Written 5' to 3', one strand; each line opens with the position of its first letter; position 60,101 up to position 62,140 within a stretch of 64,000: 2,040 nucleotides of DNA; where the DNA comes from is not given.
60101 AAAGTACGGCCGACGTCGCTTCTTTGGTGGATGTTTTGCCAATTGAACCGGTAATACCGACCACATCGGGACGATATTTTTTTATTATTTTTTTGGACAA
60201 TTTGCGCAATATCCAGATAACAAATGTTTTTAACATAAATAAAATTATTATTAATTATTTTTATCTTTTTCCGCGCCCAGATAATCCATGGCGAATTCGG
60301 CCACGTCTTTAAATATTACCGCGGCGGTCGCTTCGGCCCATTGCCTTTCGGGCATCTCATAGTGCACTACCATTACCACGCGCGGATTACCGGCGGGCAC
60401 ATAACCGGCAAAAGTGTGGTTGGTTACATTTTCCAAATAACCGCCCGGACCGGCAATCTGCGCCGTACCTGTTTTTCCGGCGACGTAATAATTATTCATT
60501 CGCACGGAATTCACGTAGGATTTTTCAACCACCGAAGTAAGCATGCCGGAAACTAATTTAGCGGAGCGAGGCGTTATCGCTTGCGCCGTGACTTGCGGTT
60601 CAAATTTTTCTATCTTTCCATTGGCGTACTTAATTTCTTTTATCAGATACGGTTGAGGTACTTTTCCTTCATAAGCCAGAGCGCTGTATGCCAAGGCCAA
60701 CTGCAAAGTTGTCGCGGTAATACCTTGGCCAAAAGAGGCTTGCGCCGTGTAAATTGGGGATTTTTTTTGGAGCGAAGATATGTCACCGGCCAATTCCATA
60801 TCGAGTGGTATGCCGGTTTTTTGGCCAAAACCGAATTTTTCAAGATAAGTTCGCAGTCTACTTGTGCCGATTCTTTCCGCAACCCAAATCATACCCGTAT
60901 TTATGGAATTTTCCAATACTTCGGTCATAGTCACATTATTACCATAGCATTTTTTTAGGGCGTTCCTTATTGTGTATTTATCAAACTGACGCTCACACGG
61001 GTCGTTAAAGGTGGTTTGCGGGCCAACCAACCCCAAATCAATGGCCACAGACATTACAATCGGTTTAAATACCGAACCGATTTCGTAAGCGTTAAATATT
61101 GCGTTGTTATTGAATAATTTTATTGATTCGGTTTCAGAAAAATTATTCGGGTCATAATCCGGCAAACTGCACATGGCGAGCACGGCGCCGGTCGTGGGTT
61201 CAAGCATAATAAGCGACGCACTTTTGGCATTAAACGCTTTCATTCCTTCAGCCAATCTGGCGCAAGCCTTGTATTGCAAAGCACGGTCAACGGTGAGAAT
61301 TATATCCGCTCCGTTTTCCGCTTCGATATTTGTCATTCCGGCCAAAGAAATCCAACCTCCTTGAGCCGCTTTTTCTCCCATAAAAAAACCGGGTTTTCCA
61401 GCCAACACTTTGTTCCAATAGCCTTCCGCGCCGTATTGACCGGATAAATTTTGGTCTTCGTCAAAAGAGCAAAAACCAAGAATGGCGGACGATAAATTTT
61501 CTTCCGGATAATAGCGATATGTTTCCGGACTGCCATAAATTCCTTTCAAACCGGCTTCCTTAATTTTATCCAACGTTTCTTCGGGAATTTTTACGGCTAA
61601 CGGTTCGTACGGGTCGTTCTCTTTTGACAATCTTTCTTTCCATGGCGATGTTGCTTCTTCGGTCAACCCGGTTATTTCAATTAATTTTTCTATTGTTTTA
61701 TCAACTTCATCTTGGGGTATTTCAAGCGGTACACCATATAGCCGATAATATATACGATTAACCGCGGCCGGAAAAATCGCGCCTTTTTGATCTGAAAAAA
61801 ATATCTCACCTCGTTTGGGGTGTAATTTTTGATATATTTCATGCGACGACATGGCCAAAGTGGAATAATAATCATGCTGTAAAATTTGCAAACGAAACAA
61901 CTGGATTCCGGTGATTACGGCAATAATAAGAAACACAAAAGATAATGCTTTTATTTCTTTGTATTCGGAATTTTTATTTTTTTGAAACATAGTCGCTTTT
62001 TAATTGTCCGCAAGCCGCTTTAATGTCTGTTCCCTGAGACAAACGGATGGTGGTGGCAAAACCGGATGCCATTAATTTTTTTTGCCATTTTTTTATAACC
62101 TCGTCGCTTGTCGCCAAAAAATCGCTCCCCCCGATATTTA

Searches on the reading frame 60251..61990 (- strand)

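Call 30: search_protein_families(library=pfam, proteins=[window:60251-61990:-], max_evalue=0.00001)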
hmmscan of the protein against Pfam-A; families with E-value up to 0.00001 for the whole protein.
window:60251-61990:- (579 aa): 2 families
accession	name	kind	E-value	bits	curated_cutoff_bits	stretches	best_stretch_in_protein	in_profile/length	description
PF00905.27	Transpeptidase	-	1e-66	225.6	22.1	1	259-564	2-298/299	Penicillin binding protein transpeptidase domain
PF03717.20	PBP_dimer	-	1.1e-10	42.7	24.4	1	57-212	3-174/180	Penicillin-binding Protein dimerisation domain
